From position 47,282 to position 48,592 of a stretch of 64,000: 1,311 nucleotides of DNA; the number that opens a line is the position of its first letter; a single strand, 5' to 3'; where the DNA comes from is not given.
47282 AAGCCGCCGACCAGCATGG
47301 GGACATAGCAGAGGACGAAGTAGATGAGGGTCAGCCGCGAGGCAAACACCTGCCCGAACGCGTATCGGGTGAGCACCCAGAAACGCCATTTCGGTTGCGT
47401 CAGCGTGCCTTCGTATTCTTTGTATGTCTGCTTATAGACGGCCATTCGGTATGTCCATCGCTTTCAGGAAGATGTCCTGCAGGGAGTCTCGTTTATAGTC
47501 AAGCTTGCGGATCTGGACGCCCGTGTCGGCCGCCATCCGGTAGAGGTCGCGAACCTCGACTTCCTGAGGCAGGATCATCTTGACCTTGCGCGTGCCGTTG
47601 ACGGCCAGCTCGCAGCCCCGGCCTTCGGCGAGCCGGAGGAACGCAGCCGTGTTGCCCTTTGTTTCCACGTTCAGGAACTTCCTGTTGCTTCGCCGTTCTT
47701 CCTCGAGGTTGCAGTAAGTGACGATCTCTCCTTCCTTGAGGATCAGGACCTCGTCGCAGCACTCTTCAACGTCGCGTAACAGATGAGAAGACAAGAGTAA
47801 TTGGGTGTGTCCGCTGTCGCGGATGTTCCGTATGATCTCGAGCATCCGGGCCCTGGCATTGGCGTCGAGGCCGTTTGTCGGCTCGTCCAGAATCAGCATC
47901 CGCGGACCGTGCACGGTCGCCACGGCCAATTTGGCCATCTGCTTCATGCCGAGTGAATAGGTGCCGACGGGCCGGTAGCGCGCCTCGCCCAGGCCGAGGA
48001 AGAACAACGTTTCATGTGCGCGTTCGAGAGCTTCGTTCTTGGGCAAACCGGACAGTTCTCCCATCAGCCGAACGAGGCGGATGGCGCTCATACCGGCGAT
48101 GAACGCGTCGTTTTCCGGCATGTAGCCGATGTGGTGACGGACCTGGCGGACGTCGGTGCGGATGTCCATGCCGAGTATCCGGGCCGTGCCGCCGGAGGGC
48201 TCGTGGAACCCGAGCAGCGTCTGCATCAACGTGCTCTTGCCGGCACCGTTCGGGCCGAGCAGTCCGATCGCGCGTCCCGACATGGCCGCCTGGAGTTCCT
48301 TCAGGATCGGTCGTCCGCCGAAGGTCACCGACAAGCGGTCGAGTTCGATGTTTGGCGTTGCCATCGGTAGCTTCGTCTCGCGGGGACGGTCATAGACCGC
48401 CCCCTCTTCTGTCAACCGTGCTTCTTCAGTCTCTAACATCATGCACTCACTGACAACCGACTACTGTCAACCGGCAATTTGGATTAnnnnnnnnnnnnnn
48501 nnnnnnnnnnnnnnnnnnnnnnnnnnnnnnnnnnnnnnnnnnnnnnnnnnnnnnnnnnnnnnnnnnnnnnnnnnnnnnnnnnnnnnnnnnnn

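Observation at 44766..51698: ECF sigma factor and a giant zinc-finger/FecR-type anti-sigma factor, co-operonic with a duplicated ABC-2 exporter (two ATPases, two permeases)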

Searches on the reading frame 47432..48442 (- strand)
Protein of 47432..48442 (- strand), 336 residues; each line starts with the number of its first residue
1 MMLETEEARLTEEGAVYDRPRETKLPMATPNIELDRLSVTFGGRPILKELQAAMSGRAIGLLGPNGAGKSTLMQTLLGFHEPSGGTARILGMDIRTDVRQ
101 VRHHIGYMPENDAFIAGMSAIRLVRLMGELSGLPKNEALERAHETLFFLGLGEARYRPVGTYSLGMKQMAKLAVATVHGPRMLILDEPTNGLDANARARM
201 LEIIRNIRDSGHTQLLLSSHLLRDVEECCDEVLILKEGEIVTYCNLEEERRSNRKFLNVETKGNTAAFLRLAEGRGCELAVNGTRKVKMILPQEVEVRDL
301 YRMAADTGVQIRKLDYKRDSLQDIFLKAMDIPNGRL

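Call 4: search_protein_families(library=pfam, proteins=[window:47432-48442:-], max_evalue=0.1)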
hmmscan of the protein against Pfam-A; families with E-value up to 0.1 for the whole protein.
window:47432-48442:- (336 aa): 14 families
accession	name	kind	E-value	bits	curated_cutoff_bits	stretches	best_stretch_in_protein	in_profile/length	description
PF00005.33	ABC_tran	-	2.5e-26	93.3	25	1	55-190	10-137/137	ABC transporter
PF13304.12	AAA_21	-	4.9e-17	63.4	27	2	118-220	177-298/304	AAA domain, putative AbiEii toxin, Type IV TA system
PF02463.25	SMC_N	-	9.1e-05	22.4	40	0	51-77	19-48/220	RecF/RecN/SMC N terminal domain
PF13401.12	AAA_22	-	0.00024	21.8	27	1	58-217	7-120/130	AAA domain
PF13732.12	DrrA1-3_C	-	0.00047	21.2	27.4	1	269-328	24-80/81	ATP-binding protein DrrA1-3-like, C-terminal domain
PF03193.22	RsgA_GTPase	-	0.0013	19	30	1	45-78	95-128/174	RsgA GTPase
PF13558.12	SbcC_Walker_B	-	0.0019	18.8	27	1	168-205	52-89/90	SbcC/RAD50-like, Walker B motif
PF13555.12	AAA_29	-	0.0062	16.7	27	1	53-73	20-39/61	P-loop containing region of AAA domain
PF13175.12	AAA_15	-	0.016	15.3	32.1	0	61-80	28-47/374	AAA ATPase domain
PF13191.12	AAA_16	-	0.024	15.6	32.6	1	49-86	15-55/167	AAA ATPase domain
PF13604.12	AAA_30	-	0.027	14.6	27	1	52-91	13-53/191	AAA domain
PF13671.12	AAA_33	-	0.039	14.7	27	0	61-94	4-32/143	AAA domain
PF13238.12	AAA_18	-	0.064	14.1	29.4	0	59-103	1-33/128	AAA domain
PF13476.12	AAA_23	-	0.08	14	27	0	61-76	24-39/201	AAA domain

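Call 5: search_protein_families(library=ncbifam, proteins=[window:47432-48442:-], max_evalue=0.1)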
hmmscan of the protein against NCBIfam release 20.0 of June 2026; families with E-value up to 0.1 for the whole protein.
window:47432-48442:- (336 aa): 202 families (the best 25 are shown)
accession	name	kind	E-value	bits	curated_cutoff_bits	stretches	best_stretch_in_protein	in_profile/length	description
TIGR01188.1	drrA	subfamily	7.8e-56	189.6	312.45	1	55-328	18-300/302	daunorubicin resistance ABC transporter, ATP-binding protein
TIGR03522.1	GldA_ABC_ATP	equivalog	4.8e-48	164.1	402.6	1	32-325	3-297/301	gliding motility-associated ABC transporter ATP-binding subunit GldA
TIGR03864.1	PQQ_ABC_ATP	hypoth_equivalog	2.8e-37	128.4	302.25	1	32-244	2-214/236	ABC transporter, ATP-binding subunit, PQQ-dependent alcohol dehydrogenase system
NF010060.0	PRK13537.1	equivalog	5.1e-35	120.8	521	1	21-242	5-226/314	nodulation factor ABC transporter ATP-binding protein NodI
NF033858.1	ABC2_perm_RbbA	equivalog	2.2e-34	118.5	1050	1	11-243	247-478/909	ribosome-associated ATPase/putative transporter RbbA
TIGR03740.1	galliderm_ABC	subfamily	2.7e-34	118.8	309.75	1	34-253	3-215/223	lantibiotic protection ABC transporter ATP-binding subunit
NF010059.0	PRK13536.1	equivalog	4.4e-33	114.4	549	1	27-241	39-253/342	nodulation factor ABC transporter ATP-binding protein NodI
TIGR01288.1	nodI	equivalog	9.8e-32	110.2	424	1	32-241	5-214/303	nodulation factor ABC transporter ATP-binding protein NodI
TIGR04521.1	ECF_ATPase_2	equivalog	8.2e-30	103.8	330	1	55-247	30-230/279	energy-coupling factor transporter ATPase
NF047568.1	PSM_export_PmtC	equivalog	6.9e-29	101.2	375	1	33-326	2-282/290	phenol-soluble modulin export ABC transporter ATP-binding protein PmtC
TIGR03410.1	urea_trans_UrtE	equivalog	8.4e-28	97.4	285.8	1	33-251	2-221/230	urea ABC transporter ATP-binding subunit UrtE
TIGR03873.1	F420-0_ABC_ATP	hypoth_equivalog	8.7e-28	97.3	372.4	1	32-242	2-217/256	putative F420-0 ABC transporter ATP-binding protein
TIGR01166.1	cbiO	subfamily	3.8e-26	91.7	211.8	1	46-220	7-185/190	cobalt ABC transporter, ATP-binding protein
TIGR04520.1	ECF_ATPase_1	equivalog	7.5e-25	87.8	315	1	44-246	15-220/269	energy-coupling factor transporter ATPase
TIGR01842.1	type_I_sec_PrtD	subfamily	9.7e-25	87.1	510.15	1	19-245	304-536/544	type I secretion system permease/ATPase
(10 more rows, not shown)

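Call 48: search_solved_structures(query=window:47432-48442:-, max_evalue=1e-20)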
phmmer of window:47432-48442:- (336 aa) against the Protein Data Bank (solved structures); distinct sequences matched with E-value up to 1e-20: 76 (the best 60 are shown).
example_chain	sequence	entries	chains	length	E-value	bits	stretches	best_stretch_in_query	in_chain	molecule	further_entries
7w01_A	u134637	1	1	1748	2.4e-50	174.9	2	52-240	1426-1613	Phospholipid-transporting ATPase ABCA3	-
7w02_A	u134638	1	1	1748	1.5e-49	172.3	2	52-240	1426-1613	Phospholipid-transporting ATPase ABCA3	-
8edw_A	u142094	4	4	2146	1.1e-46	162.9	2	26-240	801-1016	Phospholipid-transporting ATPase ABCA7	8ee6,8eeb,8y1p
7lkp_A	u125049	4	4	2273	2.1e-46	162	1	53-239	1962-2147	Retinal-specific phospholipid-transporting ATPase ABCA4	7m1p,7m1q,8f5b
7e7i_A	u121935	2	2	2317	2.2e-46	161.9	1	53-239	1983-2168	Retinal-specific phospholipid-transporting ATPase ABCA4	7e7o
8eop_A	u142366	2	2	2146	6.6e-46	160.3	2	26-240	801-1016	Phospholipid-transporting ATPase ABCA7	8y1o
7lkz_A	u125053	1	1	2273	1.4e-45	159.3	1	53-239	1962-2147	Retinal-specific phospholipid-transporting ATPase ABCA4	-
7e7q_A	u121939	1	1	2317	1.5e-45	159.2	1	53-239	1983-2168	Retinal-specific phospholipid-transporting ATPase ABCA4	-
7tby_A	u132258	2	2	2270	1.9e-44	155.5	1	55-240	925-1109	ATP-binding cassette, sub-family A (ABC1), member 1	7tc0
7tbz_A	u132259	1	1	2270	1.9e-44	155.5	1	55-240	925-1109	ATP-binding cassette, sub-family A (ABC1), member 1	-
7tdt_A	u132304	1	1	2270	1.9e-44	155.5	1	55-240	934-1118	Phospholipid-transporting ATPase ABCA1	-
5xjy_A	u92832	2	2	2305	2e-44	155.4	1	55-240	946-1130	ATP-binding cassette sub-family A member 1 | Phospholipid-transporting ATPase ABCA1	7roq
7tbw_A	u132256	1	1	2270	1.3e-43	152.8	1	55-240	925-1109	ATP-binding cassette, sub-family A (ABC1), member 1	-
8zpx_B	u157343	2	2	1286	9.3e-33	117.1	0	18-238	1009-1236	ABC transporter B family member 1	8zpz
9juj_A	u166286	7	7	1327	1.1e-32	116.9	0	18-238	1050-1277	ABC transporter B family member 1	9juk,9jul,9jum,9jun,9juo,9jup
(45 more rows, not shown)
